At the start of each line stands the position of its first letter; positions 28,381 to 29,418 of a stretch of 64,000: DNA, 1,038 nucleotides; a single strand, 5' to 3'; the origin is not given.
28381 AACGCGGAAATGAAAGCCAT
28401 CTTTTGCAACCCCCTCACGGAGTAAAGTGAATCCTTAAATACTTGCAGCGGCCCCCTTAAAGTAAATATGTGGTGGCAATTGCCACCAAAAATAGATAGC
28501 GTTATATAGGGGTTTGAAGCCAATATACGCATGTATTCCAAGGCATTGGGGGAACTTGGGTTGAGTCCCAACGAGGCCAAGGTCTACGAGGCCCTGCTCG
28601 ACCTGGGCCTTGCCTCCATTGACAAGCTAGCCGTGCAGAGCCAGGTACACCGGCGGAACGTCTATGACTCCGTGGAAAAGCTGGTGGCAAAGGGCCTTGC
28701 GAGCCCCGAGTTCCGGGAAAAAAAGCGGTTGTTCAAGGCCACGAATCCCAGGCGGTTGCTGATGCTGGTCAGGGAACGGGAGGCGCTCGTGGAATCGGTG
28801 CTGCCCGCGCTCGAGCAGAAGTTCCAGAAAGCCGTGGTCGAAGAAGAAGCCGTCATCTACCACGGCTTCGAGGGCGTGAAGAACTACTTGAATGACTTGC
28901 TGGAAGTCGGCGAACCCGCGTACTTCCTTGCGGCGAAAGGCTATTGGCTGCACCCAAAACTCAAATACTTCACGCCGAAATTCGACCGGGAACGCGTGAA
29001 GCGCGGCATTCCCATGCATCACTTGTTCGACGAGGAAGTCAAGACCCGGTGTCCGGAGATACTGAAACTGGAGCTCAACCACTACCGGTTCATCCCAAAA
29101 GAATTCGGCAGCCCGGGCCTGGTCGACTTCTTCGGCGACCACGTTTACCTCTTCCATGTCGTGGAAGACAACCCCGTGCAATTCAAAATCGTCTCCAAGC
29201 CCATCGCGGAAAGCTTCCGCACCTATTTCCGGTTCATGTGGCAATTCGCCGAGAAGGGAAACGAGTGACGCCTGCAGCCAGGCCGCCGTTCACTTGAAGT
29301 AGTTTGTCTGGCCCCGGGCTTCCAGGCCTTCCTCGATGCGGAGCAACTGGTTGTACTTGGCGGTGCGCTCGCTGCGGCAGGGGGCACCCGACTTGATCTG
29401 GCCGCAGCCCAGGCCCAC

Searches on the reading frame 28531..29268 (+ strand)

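Call 9: search_protein_families(library=pfam, proteins=[window:28531-29268:+], max_evalue=0.01)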
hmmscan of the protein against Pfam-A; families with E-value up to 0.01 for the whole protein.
window:28531-29268:+ (245 aa): 2 families
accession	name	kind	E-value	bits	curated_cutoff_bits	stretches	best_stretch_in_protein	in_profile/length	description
PF01978.25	TrmB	-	1.4e-13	50.9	25.6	1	8-73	3-67/68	Sugar-specific transcriptional regulator TrmB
PF21041.3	XMAP215_CLASP_TOG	-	0.0062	16.8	27.1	1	23-109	67-154/230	XMAP215/Dis1/CLASP, TOG domain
